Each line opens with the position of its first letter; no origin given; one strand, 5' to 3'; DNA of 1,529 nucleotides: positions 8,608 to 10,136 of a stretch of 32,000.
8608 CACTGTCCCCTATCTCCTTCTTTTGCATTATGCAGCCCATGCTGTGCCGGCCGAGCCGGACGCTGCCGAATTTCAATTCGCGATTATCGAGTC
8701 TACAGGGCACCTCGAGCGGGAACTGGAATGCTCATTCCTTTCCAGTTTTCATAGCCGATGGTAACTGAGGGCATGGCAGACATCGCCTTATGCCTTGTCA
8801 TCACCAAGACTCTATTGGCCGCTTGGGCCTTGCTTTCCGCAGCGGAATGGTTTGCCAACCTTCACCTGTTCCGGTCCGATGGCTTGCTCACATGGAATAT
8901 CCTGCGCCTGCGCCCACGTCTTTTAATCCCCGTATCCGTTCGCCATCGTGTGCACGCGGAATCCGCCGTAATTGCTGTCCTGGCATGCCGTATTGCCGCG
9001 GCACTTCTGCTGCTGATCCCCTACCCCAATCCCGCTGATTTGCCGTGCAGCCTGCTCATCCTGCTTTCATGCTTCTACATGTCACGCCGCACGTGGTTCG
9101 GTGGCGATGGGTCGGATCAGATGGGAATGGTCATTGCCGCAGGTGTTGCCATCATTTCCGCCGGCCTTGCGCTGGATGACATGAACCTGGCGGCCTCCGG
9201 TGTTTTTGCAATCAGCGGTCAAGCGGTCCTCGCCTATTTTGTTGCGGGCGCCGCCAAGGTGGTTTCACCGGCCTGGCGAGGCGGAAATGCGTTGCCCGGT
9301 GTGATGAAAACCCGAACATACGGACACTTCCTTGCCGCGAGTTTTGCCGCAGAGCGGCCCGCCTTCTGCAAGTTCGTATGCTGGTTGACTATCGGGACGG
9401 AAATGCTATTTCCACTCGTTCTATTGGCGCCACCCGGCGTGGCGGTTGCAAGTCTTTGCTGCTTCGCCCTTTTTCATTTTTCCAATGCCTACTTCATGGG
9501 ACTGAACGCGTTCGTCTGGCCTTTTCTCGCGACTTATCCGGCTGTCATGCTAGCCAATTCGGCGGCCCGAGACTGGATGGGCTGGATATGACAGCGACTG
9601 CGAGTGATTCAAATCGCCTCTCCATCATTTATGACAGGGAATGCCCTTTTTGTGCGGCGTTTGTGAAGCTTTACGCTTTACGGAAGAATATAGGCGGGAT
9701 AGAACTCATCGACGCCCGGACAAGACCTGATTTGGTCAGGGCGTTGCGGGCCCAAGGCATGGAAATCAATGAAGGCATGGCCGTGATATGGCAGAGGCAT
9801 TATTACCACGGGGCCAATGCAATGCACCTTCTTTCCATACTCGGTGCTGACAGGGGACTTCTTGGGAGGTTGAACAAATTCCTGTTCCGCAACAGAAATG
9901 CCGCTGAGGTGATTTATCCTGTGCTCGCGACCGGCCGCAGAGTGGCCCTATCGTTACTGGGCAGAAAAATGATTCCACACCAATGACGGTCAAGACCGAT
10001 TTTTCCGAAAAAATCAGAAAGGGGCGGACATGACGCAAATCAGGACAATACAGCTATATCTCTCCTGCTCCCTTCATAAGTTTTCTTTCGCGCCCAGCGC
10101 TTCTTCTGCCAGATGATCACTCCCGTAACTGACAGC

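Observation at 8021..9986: Tightly coupled four-gene cassette (small acidic ORF, SdpA-like, SdpB/HTTM-like, DCC oxidoreductase) with no recognisable toxin cargo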

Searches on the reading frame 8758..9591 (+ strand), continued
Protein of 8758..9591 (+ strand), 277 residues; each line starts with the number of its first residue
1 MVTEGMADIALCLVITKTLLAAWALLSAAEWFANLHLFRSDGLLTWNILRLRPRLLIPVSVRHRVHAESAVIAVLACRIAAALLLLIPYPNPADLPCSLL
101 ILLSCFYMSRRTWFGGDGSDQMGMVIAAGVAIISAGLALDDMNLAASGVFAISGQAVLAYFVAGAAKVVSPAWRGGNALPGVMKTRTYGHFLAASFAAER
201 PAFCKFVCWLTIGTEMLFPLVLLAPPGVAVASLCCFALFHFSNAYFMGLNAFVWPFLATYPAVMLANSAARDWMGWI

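Call 50: search_solved_structures(query=P0047, max_evalue=10, show_alignments=2)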
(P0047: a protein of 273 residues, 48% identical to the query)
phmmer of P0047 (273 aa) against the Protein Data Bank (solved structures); distinct sequences matched with E-value up to 10: 4.
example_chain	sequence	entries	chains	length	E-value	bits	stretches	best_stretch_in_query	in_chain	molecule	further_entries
7tmf_A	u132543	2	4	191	0.74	12.4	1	126-173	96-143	NAD(P)H nitroreductase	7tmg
3bm1_A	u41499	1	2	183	0.8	12.3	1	126-191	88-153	Protein ydjA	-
3bm2_A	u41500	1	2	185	0.82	12.2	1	126-191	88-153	Protein ydjA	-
8dil_A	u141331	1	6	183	1.1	11.9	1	127-174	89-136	Putative NAD(P)H nitroreductase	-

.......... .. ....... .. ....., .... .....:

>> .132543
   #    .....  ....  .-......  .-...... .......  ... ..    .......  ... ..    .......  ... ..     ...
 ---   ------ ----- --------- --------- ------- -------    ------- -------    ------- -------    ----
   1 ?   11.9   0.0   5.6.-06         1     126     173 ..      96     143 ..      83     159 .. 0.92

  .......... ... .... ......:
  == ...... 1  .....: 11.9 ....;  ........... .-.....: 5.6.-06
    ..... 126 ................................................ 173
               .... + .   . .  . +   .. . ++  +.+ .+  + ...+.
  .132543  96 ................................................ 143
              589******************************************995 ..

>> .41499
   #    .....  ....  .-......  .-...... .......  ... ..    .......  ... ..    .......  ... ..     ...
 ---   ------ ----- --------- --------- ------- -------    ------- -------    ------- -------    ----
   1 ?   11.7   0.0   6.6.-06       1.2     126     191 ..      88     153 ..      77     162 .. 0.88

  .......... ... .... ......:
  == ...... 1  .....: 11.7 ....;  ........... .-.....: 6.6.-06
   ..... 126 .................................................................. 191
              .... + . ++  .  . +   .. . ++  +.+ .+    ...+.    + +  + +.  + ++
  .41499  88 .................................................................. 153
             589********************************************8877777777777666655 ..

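Call 61: search_protein_families(library=ncbifam, alignment_id=A1, max_evalue=1)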
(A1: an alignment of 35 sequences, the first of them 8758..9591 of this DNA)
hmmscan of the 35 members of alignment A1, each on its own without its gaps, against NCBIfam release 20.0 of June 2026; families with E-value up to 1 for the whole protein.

A. member 1, window:8758-9591:+ (277 aa): 0 families

B. families by the number of members that match (of 35 scanned): 6 families
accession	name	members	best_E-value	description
TIGR04033.1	export_SdpB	15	1.5e-09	sporulation-delaying protein SdpB family protein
NF009162.0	PRK12508.1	2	0.13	Na(+)/H(+) antiporter subunit B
TIGR03307.1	PhnP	1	0.087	phosphonate metabolism protein PhnP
NF008088.0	PRK10828.1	1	0.11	NAD(P)H nitroreductase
NF002322.0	PRK01265.1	1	0.29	zinc metalloprotease HtpX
NF009248.0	PRK12600.1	1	0.31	Na(+)/H(+) antiporter subunit F1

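Call 62: search_protein_families(library=ncbifam, proteins=[P0047, P0053, P0059, P0065, P0070, P0073, P0078, P0079, P0083, P0091], max_evalue=0.01)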
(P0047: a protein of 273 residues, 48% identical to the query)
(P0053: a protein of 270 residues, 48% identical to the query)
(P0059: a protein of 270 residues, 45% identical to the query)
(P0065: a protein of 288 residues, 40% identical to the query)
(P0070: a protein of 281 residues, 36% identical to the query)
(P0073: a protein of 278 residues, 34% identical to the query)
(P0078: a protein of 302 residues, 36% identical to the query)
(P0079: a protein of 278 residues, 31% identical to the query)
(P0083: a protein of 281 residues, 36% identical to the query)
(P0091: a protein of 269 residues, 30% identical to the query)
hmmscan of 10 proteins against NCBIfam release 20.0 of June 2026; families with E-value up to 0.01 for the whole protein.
P0047 (273 aa): 0 families

P0053 (270 aa): 0 families

P0059 (270 aa): 1 family
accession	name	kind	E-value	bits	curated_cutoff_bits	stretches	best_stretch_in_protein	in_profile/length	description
TIGR04033.1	export_SdpB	subfamily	7.8e-06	25.7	178.4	1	138-255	147-267/276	sporulation-delaying protein SdpB family protein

P0065 (288 aa): 0 families

P0070 (281 aa): 1 family
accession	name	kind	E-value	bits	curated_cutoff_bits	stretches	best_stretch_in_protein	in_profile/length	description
TIGR04033.1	export_SdpB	subfamily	8.9e-06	25.5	178.4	1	151-265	148-265/276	sporulation-delaying protein SdpB family protein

P0073 (278 aa): 1 family
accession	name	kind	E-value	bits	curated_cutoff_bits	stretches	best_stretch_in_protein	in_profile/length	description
TIGR04033.1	export_SdpB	subfamily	2.4e-07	30.7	178.4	1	144-255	147-261/276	sporulation-delaying protein SdpB family protein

P0078 (302 aa): 0 families

P0079 (278 aa): 1 family
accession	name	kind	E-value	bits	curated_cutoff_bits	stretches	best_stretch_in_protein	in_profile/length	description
TIGR04033.1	export_SdpB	subfamily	1.5e-09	37.9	178.4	1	142-255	145-261/276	sporulation-delaying protein SdpB family protein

P0083 (281 aa): 1 family
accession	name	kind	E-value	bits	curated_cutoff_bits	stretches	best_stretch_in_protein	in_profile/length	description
TIGR04033.1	export_SdpB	subfamily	1.5e-05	24.8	178.4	1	159-268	154-266/276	sporulation-delaying protein SdpB family protein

P0091 (269 aa): 0 families

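Call 69: search_protein_families(library=pfam, proteins=[L020:6844-8604:+, L020:8640-9629:+, L035:5842-7788:+, L080:5835-6107:+, L048:3950-5122:+, L077:1072-1479:+, L017:4704-5492:+, L081:8519-9166:+, L077:1431-2477:+], max_evalue=0.001)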
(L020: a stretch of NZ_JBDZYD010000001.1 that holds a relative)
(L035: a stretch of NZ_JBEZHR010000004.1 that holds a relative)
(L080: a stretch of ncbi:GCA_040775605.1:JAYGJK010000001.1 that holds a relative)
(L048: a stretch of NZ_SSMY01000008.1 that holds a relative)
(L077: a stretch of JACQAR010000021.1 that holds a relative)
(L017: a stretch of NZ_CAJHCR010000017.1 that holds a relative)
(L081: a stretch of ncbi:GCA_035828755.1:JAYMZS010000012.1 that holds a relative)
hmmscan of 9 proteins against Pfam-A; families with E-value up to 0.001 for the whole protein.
L020:6844-8604:+ (586 aa): 2 families
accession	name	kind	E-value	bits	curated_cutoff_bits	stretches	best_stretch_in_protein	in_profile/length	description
PF00005.33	ABC_tran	-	2.1e-29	103.3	25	1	353-502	1-137/137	ABC transporter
PF00664.28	ABC_membrane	-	1.7e-28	100.5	28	1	25-292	2-274/274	ABC transporter transmembrane region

L020:8640-9629:+ (329 aa): 5 families
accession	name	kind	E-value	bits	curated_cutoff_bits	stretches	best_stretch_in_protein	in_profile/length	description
PF12697.13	Abhydrolase_6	-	7.9e-17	63.1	26.3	1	56-291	2-208/217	Alpha/beta hydrolase family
PF00561.26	Abhydrolase_1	-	1.1e-14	55.2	25.8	1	53-158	1-109/245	alpha/beta hydrolase fold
PF12146.15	Hydrolase_4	-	8e-07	29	27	1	83-180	36-139/239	Serine aminopeptidase, S33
PF06821.19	Ser_hydrolase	-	4e-06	27.3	22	1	116-160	52-98/172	Serine hydrolase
PF00975.26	Thioesterase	-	0.00051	20.8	26.4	0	118-176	65-126/226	Thioesterase domain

L035:5842-7788:+ (648 aa): 2 families
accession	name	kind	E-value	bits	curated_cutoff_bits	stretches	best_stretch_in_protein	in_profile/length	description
PF00561.26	Abhydrolase_1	-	1.7e-14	54.5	25.8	1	402-504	22-128/245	alpha/beta hydrolase fold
PF12146.15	Hydrolase_4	-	1.5e-05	24.9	27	1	405-501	30-132/239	Serine aminopeptidase, S33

L080:5835-6107:+ (90 aa): 0 families

L048:3950-5122:+ (390 aa): 7 families
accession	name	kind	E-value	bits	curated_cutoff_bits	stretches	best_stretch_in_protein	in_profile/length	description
PF13759.12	2OG-FeII_Oxy_5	-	4.6e-20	72.3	27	1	288-386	2-101/101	Putative 2OG-Fe(II) oxygenase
PF13428.12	TPR_14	-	3.1e-06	27.7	23.5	1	98-137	2-41/44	Tetratricopeptide repeat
PF14559.12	TPR_19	-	4.7e-06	27.3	25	1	72-135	3-62/68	Tetratricopeptide repeat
PF07719.23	TPR_2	-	4e-05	23.8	27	1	97-130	1-34/34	Tetratricopeptide repeat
PF13371.12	TPR_9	-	0.00032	21.1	35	1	73-133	8-65/73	Tetratricopeptide repeat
PF00515.34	TPR_1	-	0.00035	20.7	27.8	0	97-130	1-34/34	Tetratricopeptide repeat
PF13174.12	TPR_6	-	0.00056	20.8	26.3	0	103-129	6-32/33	Tetratricopeptide repeat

L077:1072-1479:+ (135 aa): 1 family
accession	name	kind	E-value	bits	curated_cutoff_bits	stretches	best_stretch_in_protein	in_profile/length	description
PF04134.17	DCC1-like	-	7.5e-17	63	27.8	1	8-117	1-113/113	DCC1-like thiol-disulfide oxidoreductase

L017:4704-5492:+ (262 aa): 1 family
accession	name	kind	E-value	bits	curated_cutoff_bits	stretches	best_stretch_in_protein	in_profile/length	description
PF04134.17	DCC1-like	-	3.2e-30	106.1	27.8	1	3-112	1-113/113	DCC1-like thiol-disulfide oxidoreductase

L081:8519-9166:+ (215 aa): 1 family
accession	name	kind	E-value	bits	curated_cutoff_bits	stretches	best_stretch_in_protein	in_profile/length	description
PF00196.25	GerE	-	4.4e-19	68.3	23.5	1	150-205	2-57/57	Bacterial regulatory proteins, luxR family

L077:1431-2477:+ (348 aa): 1 family
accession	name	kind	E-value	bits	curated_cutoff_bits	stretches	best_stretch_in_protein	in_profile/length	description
PF00144.29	Beta-lactamase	-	6.1e-43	147.7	27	1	26-326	8-311/329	Beta-lactamase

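Call 81: search_protein_families(library=pfam, proteins=[L081:7935-8477:+, L020:9626-10177:+, L035:7851-8402:+, L075:694-1281:+, L080:4473-4985:+, L018:5465-5971:+, L017:5474-5983:+, L028:9836-10429:+, L044:7960-8526:+, L052:7833-8435:+], max_evalue=0.1)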
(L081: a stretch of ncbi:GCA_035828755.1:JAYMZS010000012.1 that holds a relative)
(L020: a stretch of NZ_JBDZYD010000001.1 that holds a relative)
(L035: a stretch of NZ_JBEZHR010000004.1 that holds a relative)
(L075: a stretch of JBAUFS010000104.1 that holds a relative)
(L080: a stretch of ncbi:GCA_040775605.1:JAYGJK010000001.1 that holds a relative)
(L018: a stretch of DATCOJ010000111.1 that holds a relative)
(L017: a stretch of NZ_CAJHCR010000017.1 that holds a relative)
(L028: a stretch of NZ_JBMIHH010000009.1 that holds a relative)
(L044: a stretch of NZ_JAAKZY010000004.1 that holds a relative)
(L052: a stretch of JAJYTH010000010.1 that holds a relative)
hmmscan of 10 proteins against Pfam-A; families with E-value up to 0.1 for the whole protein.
L081:7935-8477:+ (180 aa): 1 family
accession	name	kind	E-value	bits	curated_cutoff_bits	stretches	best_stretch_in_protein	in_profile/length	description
PF19136.5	DUF5819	-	0.0065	17.5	27.1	1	50-93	22-69/169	Family of unknown function (DUF5819)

L020:9626-10177:+ (183 aa): 1 family
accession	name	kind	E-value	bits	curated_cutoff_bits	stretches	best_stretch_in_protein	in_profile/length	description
PF19136.5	DUF5819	-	1.6e-05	26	27.1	1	53-161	22-141/169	Family of unknown function (DUF5819)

L035:7851-8402:+ (183 aa): 1 family
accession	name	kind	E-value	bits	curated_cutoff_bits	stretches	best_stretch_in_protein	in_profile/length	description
PF19136.5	DUF5819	-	0.0054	17.8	27.1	1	50-93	25-72/169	Family of unknown function (DUF5819)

L075:694-1281:+ (195 aa): 0 families

L080:4473-4985:+ (170 aa): 0 families

L018:5465-5971:+ (168 aa): 0 families

L017:5474-5983:+ (169 aa): 1 family
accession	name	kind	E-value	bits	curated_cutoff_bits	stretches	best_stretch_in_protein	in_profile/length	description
PF19136.5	DUF5819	-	0.002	19.1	27.1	1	42-105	22-88/169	Family of unknown function (DUF5819)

L028:9836-10429:+ (197 aa): 1 family
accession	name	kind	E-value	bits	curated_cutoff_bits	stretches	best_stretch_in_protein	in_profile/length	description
PF19136.5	DUF5819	-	0.0013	19.8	27.1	1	48-98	22-76/169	Family of unknown function (DUF5819)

L044:7960-8526:+ (188 aa): 0 families

L052:7833-8435:+ (200 aa): 1 family
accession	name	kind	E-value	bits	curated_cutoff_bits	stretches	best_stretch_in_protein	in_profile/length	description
PF19136.5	DUF5819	-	0.0025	18.9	27.1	1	55-145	22-121/169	Family of unknown function (DUF5819)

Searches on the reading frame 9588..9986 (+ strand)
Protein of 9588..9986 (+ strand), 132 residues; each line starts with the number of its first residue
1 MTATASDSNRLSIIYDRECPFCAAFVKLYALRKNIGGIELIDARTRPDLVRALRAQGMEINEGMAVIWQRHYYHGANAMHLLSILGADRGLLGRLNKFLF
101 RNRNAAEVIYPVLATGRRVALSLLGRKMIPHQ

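Call 3: search_protein_families(library=pfam, proteins=[window:9588-9986:+], max_evalue=1)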
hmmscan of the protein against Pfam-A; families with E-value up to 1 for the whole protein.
window:9588-9986:+ (132 aa): 1 family
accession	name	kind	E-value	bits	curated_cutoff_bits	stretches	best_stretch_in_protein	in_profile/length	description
PF04134.17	DCC1-like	-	4.4e-13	50.9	27.8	1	13-118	1-108/113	DCC1-like thiol-disulfide oxidoreductase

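Call 4: search_protein_families(library=ncbifam, proteins=[window:9588-9986:+], max_evalue=1)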
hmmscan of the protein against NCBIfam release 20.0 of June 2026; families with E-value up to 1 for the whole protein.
window:9588-9986:+ (132 aa): 3 families
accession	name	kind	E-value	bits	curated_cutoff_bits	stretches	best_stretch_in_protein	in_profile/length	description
NF004146.0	PRK05621.1-4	equivalog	0.00011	21.7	342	1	74-128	73-125/296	F0F1 ATP synthase subunit gamma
NF010708.0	PRK14110.1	equivalog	0.0035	16.8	445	1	83-129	81-125/291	F0F1 ATP synthase subunit gamma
NF004145.0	PRK05621.1-2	equivalog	0.24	10.8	317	1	82-129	78-123/306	F0F1 ATP synthase subunit gamma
